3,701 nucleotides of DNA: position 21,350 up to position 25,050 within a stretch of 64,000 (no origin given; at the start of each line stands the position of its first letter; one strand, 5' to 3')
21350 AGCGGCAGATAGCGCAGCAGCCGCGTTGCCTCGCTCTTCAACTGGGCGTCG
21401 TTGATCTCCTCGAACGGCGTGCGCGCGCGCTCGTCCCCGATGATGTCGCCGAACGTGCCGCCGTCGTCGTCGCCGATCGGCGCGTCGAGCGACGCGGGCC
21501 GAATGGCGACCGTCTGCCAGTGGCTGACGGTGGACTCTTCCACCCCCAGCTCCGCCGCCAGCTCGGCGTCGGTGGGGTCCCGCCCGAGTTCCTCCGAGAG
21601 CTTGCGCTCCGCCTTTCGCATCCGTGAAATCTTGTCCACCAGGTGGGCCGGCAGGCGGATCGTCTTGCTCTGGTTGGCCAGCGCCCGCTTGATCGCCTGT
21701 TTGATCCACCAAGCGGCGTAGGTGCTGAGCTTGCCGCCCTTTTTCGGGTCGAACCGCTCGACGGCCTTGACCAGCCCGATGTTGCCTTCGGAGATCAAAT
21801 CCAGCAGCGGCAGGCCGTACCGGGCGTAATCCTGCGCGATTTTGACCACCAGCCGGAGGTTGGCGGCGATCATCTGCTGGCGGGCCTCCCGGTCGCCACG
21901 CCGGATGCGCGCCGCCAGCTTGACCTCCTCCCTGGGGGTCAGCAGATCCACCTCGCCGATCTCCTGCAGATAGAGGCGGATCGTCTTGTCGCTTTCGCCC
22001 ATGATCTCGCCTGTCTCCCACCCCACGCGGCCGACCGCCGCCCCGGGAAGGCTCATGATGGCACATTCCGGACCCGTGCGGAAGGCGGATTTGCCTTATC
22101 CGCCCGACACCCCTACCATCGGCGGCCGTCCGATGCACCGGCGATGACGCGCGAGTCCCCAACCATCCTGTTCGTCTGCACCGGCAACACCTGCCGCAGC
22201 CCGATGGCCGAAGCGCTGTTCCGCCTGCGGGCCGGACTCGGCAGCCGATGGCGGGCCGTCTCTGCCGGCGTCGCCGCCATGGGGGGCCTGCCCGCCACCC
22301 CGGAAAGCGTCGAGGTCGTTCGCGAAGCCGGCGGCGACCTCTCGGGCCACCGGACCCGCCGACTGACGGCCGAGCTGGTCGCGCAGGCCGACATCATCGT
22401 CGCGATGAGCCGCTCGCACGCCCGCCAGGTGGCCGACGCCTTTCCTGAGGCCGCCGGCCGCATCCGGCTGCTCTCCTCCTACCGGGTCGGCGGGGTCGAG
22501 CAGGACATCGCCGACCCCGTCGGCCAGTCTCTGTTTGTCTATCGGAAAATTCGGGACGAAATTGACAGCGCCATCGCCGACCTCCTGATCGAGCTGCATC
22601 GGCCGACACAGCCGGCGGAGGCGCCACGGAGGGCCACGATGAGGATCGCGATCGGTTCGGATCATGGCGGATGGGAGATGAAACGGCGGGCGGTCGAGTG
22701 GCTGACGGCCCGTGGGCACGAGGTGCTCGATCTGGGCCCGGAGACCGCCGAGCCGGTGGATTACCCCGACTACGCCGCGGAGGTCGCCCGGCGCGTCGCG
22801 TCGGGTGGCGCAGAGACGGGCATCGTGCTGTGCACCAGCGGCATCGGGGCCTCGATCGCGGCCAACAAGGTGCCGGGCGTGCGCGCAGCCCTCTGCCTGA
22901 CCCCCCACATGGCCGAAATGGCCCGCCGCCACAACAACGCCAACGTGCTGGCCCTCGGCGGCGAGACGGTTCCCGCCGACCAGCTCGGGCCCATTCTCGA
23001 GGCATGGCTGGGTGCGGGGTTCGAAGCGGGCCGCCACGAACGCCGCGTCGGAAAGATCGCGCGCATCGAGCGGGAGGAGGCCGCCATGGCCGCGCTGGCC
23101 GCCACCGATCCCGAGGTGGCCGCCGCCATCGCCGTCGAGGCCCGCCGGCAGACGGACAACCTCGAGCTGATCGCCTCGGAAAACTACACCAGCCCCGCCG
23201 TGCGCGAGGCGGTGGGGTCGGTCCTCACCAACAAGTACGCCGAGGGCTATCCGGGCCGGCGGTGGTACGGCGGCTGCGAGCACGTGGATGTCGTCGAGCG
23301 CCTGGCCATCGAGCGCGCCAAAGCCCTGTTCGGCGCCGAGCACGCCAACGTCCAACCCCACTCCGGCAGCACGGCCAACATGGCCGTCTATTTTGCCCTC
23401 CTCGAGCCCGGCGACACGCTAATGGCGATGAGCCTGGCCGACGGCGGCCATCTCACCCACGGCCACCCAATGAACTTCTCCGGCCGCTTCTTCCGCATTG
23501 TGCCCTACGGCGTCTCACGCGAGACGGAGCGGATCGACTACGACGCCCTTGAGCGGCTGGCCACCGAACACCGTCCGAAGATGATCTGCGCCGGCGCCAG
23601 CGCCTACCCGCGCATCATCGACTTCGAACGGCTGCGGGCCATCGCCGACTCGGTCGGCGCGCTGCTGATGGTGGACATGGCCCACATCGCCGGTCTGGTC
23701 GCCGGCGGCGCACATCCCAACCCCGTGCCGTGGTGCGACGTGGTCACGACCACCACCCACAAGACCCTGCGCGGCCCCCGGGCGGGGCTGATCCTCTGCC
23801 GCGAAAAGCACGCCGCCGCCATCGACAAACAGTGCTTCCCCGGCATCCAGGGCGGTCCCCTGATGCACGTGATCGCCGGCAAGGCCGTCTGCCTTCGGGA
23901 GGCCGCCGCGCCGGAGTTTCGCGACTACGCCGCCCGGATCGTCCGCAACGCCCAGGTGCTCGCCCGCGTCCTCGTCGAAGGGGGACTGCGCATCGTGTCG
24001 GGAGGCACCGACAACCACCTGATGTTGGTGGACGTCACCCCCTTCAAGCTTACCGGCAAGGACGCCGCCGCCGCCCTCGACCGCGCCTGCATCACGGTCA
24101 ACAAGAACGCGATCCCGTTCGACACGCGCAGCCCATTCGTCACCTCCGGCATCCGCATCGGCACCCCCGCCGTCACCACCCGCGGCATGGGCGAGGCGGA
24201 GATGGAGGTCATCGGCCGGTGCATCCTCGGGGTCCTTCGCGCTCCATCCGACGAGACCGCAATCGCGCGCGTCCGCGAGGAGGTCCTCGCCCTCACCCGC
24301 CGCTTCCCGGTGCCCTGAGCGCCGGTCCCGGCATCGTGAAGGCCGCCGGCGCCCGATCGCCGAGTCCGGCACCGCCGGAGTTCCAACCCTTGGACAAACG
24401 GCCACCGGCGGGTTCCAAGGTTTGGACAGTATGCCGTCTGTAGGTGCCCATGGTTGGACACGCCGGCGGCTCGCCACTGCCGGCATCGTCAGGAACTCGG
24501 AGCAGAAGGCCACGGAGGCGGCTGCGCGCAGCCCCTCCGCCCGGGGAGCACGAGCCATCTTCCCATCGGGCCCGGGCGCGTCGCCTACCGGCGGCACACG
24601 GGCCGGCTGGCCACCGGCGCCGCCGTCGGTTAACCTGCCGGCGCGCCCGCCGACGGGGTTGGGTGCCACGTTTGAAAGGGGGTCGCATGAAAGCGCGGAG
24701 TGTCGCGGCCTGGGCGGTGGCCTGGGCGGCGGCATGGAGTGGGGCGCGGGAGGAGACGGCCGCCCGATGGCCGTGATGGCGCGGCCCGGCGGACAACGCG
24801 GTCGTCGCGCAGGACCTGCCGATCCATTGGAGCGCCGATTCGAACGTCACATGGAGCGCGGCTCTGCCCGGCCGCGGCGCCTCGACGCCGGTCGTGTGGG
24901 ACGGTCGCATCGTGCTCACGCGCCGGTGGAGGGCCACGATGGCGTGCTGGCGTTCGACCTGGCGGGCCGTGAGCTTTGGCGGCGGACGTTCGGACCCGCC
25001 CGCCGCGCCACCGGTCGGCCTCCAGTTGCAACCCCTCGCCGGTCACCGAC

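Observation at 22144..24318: Single in-frame ORF fusing LMW protein-tyrosine phosphatase, RpiB and serine hydroxymethyltransferase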

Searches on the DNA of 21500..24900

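Call 61: search_rna_families(source=window, start=21500, end=24900, threshold=evalue, max_evalue=1)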
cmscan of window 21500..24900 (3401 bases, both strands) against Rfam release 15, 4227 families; matches with E-value up to 1: 0.
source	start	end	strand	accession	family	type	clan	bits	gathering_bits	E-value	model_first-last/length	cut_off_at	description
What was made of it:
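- Tried and rejected: Riboswitch or other RNA element around the gene (ZTP, THF, glycine): no Rfam match at E <= 1 in 21500-24900 (call 61).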

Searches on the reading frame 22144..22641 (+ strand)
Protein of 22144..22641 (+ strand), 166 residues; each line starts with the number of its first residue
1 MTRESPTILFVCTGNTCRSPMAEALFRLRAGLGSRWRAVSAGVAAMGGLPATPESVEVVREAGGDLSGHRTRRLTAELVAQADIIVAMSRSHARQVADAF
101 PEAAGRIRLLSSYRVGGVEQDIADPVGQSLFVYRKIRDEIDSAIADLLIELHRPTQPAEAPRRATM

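Call 8: search_solved_structures(query=window:22144-22641:+, max_evalue=0.00001, show_alignments=2)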
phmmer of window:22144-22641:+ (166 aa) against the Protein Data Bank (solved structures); distinct sequences matched with E-value up to 0.00001: 52.
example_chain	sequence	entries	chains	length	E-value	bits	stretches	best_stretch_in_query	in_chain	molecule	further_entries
4egs_A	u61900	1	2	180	1.8e-33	118.9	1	2-150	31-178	Ribose 5-phosphate isomerase RpiB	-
4eti_A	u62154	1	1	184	3.5e-25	92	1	2-152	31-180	Low molecular weight protein-tyrosine-phosphatase ywlE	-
4kk3_A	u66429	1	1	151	1.1e-24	90.4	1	8-152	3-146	Low molecular weight protein-tyrosine-phosphatase YwlE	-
1zgg_A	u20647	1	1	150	1.1e-24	90.4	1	8-152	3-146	Putative low molecular weight protein-tyrosine-phosphatase ywlE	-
4etn_A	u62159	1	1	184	9.1e-24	87.5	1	2-152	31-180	Low molecular weight protein-tyrosine-phosphatase ywlE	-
4kk4_A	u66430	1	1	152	2.8e-23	85.9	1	8-152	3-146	Low molecular weight protein-tyrosine-phosphatase YwlE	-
4pic_A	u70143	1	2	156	6.4e-23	84.7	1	8-149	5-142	Arginine phosphatase Ywle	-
2cwd_A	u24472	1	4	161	2.2e-20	76.5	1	7-159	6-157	low molecular weight phosphotyrosine protein phosphatase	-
7dhd_A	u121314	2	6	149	1.2e-15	61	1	8-141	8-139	Protein-tyrosine-phosphatase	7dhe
2luo_A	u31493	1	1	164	2.4e-15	60.1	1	8-144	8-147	LOW MOLECULAR WEIGHT PROTEIN-TYROSINE-PHOSPHATASE A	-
1u2p_A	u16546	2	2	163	2.4e-15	60.1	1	8-144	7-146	low molecular weight protein-tyrosine-phosphatase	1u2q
2wmy_A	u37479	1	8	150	2.6e-15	60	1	7-126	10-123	PUTATIVE ACID PHOSPHATASE WZB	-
2wja_A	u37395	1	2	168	3.6e-15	59.5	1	7-126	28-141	PUTATIVE ACID PHOSPHATASE WZB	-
7dhf_A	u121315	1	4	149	2.3e-14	56.9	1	8-141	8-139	Protein-tyrosine-phosphatase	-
4d74_A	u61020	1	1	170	5.3e-14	55.8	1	7-142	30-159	PROTEIN-TYROSINE-PHOSPHATASE AMSI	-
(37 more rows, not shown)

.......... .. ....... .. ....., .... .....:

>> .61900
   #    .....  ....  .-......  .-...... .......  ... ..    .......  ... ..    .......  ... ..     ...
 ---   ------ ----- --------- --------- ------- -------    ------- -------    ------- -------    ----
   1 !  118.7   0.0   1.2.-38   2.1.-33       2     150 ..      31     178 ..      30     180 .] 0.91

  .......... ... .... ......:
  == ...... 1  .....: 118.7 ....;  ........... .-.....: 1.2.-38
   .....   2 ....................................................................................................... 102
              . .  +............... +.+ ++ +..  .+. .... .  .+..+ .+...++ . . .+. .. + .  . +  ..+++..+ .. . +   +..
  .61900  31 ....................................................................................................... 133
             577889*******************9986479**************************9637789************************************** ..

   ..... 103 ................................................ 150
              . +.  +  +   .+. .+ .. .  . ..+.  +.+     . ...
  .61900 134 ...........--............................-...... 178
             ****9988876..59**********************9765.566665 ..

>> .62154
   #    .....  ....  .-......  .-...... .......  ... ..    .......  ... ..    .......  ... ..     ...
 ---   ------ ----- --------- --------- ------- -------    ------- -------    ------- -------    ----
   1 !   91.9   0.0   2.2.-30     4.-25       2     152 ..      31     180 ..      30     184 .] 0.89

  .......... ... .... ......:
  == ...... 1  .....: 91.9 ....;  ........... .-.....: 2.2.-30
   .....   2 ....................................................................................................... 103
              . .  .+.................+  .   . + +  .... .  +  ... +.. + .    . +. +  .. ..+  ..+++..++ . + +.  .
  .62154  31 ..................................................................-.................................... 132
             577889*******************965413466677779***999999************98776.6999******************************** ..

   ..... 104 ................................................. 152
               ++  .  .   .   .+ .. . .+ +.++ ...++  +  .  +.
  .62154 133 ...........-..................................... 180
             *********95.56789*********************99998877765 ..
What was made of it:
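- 22165..22587 (+): LMW-PTP (YwlE-like) domain, residues 8-148. P-loop C12-T-G-N-T16-C-R18-S (Cys12 = 22177-22179); general acid D124-P-V-G. Best PDB hits are 4egs and YwlE 4kk3/1zgg/4pic (call 8).
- On YwlE/PtpB-type phosphoarginine phosphatase: The window has T16 (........, identical to YwlE; call 8).
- Closest known: Firmicutes gene cluster tsaC. Same: The window's N-domain has the YwlE P-loop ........, and YwlE structures are its best-characterised PDB relatives (call 8).
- The closest solved structures are YwlE-type phosphoarginine phosphatases, with an identical P-loop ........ (call 8).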
